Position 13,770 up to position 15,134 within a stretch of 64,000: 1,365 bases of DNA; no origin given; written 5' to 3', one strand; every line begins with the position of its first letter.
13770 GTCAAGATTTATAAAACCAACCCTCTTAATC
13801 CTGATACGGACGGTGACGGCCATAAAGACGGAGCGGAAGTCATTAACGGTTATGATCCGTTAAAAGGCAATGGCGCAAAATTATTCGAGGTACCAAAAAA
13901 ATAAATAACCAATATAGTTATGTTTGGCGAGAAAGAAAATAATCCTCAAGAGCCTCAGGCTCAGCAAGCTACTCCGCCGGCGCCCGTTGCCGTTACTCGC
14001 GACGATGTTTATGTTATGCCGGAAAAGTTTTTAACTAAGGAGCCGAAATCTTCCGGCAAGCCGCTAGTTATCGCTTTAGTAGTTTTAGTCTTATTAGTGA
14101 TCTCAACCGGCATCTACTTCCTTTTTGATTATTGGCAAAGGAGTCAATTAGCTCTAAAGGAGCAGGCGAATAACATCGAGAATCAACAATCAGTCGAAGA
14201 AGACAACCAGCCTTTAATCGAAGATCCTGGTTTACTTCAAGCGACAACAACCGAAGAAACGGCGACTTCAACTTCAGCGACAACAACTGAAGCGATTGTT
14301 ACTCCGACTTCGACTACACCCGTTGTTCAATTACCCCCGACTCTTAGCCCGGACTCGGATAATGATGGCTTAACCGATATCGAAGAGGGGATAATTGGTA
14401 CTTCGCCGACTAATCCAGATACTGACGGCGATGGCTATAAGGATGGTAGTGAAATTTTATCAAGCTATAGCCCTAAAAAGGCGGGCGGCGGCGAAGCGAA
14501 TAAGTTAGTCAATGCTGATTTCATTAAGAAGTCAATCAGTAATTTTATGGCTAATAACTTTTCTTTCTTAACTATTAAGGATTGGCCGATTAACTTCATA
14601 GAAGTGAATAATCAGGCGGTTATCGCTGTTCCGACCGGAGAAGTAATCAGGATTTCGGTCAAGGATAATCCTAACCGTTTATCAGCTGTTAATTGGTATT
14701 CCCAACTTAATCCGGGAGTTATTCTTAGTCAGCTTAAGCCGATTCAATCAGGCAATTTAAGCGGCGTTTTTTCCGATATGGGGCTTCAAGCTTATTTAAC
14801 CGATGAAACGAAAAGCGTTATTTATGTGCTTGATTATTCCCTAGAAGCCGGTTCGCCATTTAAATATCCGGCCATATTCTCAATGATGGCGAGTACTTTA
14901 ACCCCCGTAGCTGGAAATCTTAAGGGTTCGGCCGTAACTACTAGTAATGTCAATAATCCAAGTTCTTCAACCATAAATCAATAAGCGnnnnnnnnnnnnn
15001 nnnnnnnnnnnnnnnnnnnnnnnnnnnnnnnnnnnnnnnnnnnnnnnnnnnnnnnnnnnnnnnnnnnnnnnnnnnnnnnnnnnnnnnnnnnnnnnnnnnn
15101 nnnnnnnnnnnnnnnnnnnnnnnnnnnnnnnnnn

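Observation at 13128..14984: Paralogous pair of single-pass membrane proteins with TSP3-like Ca-binding repeats, directly downstream of the giant adhesins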

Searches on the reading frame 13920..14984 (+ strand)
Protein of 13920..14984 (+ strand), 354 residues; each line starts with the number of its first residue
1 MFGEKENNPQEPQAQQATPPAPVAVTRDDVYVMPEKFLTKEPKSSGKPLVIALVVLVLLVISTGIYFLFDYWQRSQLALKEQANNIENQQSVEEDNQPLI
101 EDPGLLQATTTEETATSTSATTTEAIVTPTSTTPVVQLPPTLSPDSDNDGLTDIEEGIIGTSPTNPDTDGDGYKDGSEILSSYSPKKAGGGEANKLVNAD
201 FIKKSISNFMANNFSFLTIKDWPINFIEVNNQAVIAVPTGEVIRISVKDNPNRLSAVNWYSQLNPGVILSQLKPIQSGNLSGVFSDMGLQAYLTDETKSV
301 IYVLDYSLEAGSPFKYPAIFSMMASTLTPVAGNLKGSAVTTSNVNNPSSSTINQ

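Call 4: search_protein_families(library=pfam, proteins=[window:13920-14984:+], max_evalue=1)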
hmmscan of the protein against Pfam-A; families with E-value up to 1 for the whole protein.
window:13920-14984:+ (354 aa): 1 family
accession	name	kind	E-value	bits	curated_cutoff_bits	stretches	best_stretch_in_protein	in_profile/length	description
PF18884.5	TSP3_bac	-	2e-06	27.9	25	2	145-166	1-22/22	Bacterial TSP3 repeat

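Call 8: search_protein_families(library=ncbifam, proteins=[window:13920-14984:+], max_evalue=0.1)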
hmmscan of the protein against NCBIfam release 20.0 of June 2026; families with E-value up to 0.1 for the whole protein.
window:13920-14984:+ (354 aa): 6 families
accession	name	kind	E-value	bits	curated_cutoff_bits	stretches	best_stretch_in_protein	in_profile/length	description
NF033765.2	gliding_CglD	equivalog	6.3e-06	24.2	400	1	121-178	242-299/1124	adventurous gliding motility lipoprotein CglD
NF047550.1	LIC_12071_fam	equivalog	0.0053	16.1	350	1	52-127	220-295/337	LIC_12071 family protein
TIGR03593.1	yidC_nterm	equivalog_domain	0.011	15.3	58.25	1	56-128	5-68/363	membrane protein insertase YidC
NF042931.1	SAG1386_EF1546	equivalog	0.021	14.9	80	1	45-128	26-106/158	SAG1386/EF1546 family surface-associated protein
NF004285.1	PRK05696.1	equivalog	0.032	14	179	1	40-90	12-63/171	flagellar basal body-associated protein FliL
NF033761.1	gliding_GltJ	equivalog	0.053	12.6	450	1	12-139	336-459/671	adventurous gliding motility protein GltJ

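Call 9: search_solved_structures(query=window:13920-14984:+, max_evalue=1, show_alignments=2)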
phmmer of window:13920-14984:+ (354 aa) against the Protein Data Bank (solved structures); distinct sequences matched with E-value up to 1: 1.
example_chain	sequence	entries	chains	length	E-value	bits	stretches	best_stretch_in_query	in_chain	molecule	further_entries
7c7r_B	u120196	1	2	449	0.021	17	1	143-183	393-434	Biofilm-associated surface protein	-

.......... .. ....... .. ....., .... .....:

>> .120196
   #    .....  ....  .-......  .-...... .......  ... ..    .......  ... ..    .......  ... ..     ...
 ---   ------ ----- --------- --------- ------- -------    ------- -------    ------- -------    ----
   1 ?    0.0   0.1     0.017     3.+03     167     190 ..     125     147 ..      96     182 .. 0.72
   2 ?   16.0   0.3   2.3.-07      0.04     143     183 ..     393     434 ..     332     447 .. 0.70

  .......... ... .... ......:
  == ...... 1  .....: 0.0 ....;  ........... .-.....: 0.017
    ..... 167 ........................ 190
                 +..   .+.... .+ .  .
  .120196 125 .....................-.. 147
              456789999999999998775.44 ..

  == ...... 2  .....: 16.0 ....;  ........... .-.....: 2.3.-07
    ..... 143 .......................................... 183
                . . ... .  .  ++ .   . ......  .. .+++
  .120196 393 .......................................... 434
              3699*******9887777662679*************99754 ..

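Call 11: find_homologous_proteins(query=window:13920-14984:+, max_evalue=0.001)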
Query window:13920-14984:+ (354 aa): 234 proteins with E <= 0.001 among 4027 candidates; the best 120 are listed.
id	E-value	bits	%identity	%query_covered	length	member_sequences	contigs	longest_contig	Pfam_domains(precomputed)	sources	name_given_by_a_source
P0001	3.0e-226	768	100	100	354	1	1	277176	PF18884.6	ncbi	-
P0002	1.2e-77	279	45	95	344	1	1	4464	PF18884.6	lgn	-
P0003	8.3e-75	270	46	84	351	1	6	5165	PF18884.6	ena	-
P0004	9.0e-74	266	44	85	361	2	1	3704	-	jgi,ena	-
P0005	3.2e-73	265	40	86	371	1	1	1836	PF18884.6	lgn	-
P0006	7.4e-72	260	41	93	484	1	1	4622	-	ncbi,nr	ncbi:hypothetical protein HZA71_02435 [Candidatus Falkowbacteria bacterium]|nr:hypothetical protein 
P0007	9.5e-72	260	44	86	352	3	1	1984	PF18884.6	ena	-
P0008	3.1e-71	258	43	89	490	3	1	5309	PF01789.23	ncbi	-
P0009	3.7e-71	258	40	94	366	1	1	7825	-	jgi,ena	-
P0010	7.1e-71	257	43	84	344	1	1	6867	PF18884.6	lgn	-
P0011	7.6e-71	257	42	92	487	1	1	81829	PF18884.6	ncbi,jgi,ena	ncbi:MAG: thrombospondin type 3 repeat-containing protein [Patescibacteria group bacterium]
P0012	2.3e-70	255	44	83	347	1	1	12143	PF18884.6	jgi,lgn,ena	-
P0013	5.3e-70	254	42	96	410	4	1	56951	PF18884.6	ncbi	-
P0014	3.1e-69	252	40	91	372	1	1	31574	-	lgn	-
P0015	3.7e-69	251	42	90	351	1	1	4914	PF18884.6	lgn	-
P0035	1.5e-62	230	41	86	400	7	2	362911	PF18884.6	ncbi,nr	ncbi:MAG: hypothetical protein BWY53_00103 [Parcubacteria group bacterium ADurb.Bin326]|nr:MAG: hypo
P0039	3.8e-61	225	38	88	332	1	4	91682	PF18884.6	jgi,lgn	-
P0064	1.1e-29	122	28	90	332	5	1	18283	PF18884.6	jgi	jgi:hypothetical protein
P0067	2.7e-25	107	28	89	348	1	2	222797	-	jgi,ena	-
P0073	2.9e-20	91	32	56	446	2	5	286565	PF18884.6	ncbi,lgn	-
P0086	5.8e-15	73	29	52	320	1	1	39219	-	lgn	-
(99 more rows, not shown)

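Call 12: find_encoding_contigs(protein=P0035, flank=10000, max_places=2)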
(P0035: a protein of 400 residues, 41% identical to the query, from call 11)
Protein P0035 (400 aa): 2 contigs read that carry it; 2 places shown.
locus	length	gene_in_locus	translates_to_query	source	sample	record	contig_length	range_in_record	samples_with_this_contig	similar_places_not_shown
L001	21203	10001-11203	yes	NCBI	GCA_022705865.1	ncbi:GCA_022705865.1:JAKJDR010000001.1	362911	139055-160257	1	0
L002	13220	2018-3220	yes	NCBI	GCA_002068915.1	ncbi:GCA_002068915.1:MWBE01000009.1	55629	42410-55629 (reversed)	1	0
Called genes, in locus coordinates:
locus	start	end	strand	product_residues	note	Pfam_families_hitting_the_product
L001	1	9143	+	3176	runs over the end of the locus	PF18895:T4SS_pilin (weak)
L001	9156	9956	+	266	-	PF18884:TSP3_bac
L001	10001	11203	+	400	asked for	PF18884:TSP3_bac (faint)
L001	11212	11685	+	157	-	PF02130:YbeY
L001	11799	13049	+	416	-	PF11104:PilM_2 (faint), PF02491:SHS2_FTSA, PF06723:MreB_Mbl, PF14450:FtsA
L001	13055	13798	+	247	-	-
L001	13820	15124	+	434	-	PF00091:Tubulin, PF12327:FtsZ_C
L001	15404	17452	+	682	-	PF03477:ATP-cone, PF13597:NRDD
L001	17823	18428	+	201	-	PF04055:Radical_SAM, PF13353:Fer4_12 (weak)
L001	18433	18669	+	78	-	-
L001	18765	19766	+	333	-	PF03462:PCRF, PF00472:RF-1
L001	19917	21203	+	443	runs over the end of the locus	PF03772:Competence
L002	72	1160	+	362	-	-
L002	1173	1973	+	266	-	PF18884:TSP3_bac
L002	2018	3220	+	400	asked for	PF18884:TSP3_bac (faint)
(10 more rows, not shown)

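Call 13: find_encoding_contigs(protein=P0011, flank=10000, max_places=2)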
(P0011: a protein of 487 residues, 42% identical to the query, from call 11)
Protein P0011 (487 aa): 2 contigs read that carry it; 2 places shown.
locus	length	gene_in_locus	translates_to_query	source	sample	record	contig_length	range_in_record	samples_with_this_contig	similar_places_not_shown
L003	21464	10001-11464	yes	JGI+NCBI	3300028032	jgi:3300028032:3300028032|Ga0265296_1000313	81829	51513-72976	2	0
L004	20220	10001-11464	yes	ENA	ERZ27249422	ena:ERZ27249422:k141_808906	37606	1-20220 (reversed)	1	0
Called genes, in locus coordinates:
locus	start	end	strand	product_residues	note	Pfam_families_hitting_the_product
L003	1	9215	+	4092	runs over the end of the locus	PF18895:T4SS_pilin, PF01833:TIG, PF13948:DUF4215 (faint), PF13205:Big_5, PF13385:Laminin_G_3, PF02412:TSP_3 (faint)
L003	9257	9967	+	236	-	PF18884:TSP3_bac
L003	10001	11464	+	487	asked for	PF18884:TSP3_bac (faint)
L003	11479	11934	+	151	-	PF02130:YbeY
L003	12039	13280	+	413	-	PF11104:PilM_2 (faint), PF02491:SHS2_FTSA, PF06723:MreB_Mbl, PF14450:FtsA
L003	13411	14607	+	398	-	PF00091:Tubulin, PF12327:FtsZ_C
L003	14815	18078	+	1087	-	PF03477:ATP-cone, PF13597:NRDD, PF14890:Intein_splicing, PF13597:NRDD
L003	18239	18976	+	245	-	PF13353:Fer4_12, PF04055:Radical_SAM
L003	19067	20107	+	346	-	PF03462:PCRF, PF00472:RF-1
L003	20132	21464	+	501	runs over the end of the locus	PF13567:DUF4131, PF03772:Competence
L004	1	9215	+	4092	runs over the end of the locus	PF18895:T4SS_pilin, PF01833:TIG, PF13205:Big_5, PF13385:Laminin_G_3, PF02412:TSP_3 (faint)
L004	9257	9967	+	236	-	PF18884:TSP3_bac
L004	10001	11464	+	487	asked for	PF18884:TSP3_bac (faint)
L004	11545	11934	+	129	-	PF02130:YbeY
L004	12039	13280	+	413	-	PF11104:PilM_2 (faint), PF02491:SHS2_FTSA, PF06723:MreB_Mbl, PF14450:FtsA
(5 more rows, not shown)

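Call 14: find_encoding_contigs(protein=P0039, flank=10000, max_places=2)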
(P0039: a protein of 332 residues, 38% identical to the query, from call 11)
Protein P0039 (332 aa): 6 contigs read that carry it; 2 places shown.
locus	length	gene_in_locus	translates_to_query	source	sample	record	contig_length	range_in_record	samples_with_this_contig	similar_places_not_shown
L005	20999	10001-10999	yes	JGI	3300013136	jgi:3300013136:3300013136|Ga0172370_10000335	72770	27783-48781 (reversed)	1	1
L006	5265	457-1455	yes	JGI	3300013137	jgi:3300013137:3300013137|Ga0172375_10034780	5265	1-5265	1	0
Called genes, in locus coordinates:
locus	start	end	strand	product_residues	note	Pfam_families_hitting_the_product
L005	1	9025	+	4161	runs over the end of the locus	PF18895:T4SS_pilin (weak), PF02210:Laminin_G_2 (faint), PF02973:Sialidase (faint), PF13385:Laminin_G_3, PF13205:Big_5 (faint), PF13385:Laminin_G_3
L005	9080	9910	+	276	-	PF18884:TSP3_bac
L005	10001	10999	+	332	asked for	PF18884:TSP3_bac (weak)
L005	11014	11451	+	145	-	PF02130:YbeY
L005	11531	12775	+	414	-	PF11104:PilM_2 (faint), PF02491:SHS2_FTSA, PF06723:MreB_Mbl, PF14450:FtsA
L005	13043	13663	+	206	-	-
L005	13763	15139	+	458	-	PF00091:Tubulin, PF12327:FtsZ_C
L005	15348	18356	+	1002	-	PF03477:ATP-cone, PF13597:NRDD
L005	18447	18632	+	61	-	PF13597:NRDD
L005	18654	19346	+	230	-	PF13353:Fer4_12, PF04055:Radical_SAM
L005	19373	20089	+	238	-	-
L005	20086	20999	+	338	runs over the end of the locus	PF02086:MethyltransfD12 (faint), PF01555:N6_N4_Mtase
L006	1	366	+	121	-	?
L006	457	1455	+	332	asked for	PF18884:TSP3_bac (weak)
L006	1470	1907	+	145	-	PF02130:YbeY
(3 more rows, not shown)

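Call 15: find_encoding_contigs(protein=P0067, flank=10000, max_places=1)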
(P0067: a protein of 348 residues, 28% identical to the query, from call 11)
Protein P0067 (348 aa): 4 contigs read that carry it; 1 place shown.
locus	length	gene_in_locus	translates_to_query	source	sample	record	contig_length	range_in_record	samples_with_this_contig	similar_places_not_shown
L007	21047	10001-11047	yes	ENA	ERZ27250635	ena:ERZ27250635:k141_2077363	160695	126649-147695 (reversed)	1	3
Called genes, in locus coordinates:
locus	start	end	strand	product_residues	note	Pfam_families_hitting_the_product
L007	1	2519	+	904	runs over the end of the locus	PF18895:T4SS_pilin, PF13205:Big_5 (faint)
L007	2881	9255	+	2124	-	PF00041:fn3 (faint)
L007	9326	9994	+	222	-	PF18884:TSP3_bac (weak)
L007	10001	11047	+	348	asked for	-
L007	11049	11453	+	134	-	PF02130:YbeY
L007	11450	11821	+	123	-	PF01219:DAGK_prokar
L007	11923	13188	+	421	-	PF11104:PilM_2 (faint), PF02491:SHS2_FTSA, PF06723:MreB_Mbl, PF14450:FtsA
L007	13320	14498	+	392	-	PF00091:Tubulin, PF12327:FtsZ_C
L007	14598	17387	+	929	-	PF07819:PGAP1 (weak), PF01674:Lipase_2 (weak), PF02089:Palm_thioest (weak), PF02450:LCAT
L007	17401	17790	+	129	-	-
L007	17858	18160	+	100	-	PF01022:HTH_5, PF01047:MarR, PF13412:HTH_24, PF24034:DUF7343 (weak), PF12840:HTH_20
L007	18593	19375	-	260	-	-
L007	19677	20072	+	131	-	PF12587:DUF3761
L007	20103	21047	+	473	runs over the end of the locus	-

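Call 16: find_encoding_contigs(protein=P0073, flank=10000, max_places=1)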
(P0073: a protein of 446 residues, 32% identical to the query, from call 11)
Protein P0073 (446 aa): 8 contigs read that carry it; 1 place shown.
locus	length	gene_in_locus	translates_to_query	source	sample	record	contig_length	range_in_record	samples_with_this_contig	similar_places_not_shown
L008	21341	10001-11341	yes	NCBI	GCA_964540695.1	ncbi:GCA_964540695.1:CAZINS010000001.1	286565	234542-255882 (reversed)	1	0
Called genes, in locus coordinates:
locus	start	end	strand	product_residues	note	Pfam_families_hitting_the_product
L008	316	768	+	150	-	PF09424:YqeY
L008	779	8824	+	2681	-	PF18895:T4SS_pilin, PF13205:Big_5, PF16967:TcfC (faint), PF17957:Big_7 (weak)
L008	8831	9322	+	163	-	PF18884:TSP3_bac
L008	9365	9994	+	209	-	PF18884:TSP3_bac (weak)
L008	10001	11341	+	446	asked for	PF18884:TSP3_bac (faint)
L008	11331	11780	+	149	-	PF02130:YbeY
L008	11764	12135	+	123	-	PF01219:DAGK_prokar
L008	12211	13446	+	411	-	PF11104:PilM_2, PF02491:SHS2_FTSA, PF06277:EutA (weak), PF06723:MreB_Mbl, PF14450:FtsA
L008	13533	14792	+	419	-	PF00091:Tubulin, PF12327:FtsZ_C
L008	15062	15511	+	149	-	PF22811:Zn_ribbon_NrdR, PF03477:ATP-cone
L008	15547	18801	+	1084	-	PF03477:ATP-cone, PF08471:Ribonuc_red_2_N, PF02867:Ribonuc_red_lgC, PF12637:TSCPD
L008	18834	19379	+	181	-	PF01923:Cob_adeno_trans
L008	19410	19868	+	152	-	PF14478:DUF4430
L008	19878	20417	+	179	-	PF20221:DUF6580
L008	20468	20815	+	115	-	-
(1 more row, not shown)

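Call 17: find_encoding_contigs(protein=P0064, flank=10000, max_places=1)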
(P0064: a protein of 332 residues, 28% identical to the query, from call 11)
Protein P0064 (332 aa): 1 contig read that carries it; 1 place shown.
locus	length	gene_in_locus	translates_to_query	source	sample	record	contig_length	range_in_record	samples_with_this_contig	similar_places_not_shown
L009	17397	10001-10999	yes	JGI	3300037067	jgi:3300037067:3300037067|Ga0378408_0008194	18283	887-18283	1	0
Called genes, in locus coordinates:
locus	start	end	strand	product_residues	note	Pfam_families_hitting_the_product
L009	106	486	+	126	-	PF06114:Peptidase_M78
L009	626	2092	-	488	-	PF13328:HD_4, PF01966:HD, PF04607:RelA_SpoT, PF02824:TGS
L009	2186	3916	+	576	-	PF18895:T4SS_pilin (weak), PF13205:Big_5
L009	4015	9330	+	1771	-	PF18895:T4SS_pilin (weak), PF13205:Big_5 (faint), PF00041:fn3 (faint)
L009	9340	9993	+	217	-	PF18884:TSP3_bac (weak)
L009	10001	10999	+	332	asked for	PF18884:TSP3_bac (faint)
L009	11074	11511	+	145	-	PF02130:YbeY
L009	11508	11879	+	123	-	PF01219:DAGK_prokar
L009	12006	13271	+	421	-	PF02491:SHS2_FTSA, PF06723:MreB_Mbl, PF14450:FtsA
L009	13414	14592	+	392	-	PF00091:Tubulin, PF12327:FtsZ_C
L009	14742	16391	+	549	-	-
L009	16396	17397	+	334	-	?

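Call 18: find_encoding_contigs(protein=P0086, flank=10000, max_places=1)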
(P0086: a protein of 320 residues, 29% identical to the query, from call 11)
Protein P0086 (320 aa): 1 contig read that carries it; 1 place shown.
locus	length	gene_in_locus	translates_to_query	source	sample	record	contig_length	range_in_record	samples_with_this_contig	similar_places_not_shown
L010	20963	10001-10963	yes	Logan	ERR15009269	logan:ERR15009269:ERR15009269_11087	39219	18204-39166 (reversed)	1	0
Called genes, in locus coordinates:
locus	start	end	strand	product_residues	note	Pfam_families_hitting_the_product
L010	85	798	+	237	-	PF10502:Peptidase_S26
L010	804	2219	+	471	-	PF13393:tRNA-synt_His, PF00587:tRNA-synt_2b, PF03129:HGTP_anticodon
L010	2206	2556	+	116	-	PF11969:DcpS_C, PF01230:HIT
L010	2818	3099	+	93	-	PF01165:Ribosomal_S21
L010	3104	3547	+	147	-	PF09424:YqeY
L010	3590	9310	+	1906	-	PF18895:T4SS_pilin, PF13205:Big_5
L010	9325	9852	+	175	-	PF18884:TSP3_bac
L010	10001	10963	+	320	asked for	-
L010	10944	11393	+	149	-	PF02130:YbeY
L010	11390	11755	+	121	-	PF01219:DAGK_prokar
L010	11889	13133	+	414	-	PF11104:PilM_2 (faint), PF02491:SHS2_FTSA, PF06723:MreB_Mbl, PF14450:FtsA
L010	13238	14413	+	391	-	PF00091:Tubulin, PF12327:FtsZ_C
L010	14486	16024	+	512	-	PF09852:DUF2079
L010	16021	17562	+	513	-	PF09852:DUF2079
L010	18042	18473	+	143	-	PF22811:Zn_ribbon_NrdR, PF03477:ATP-cone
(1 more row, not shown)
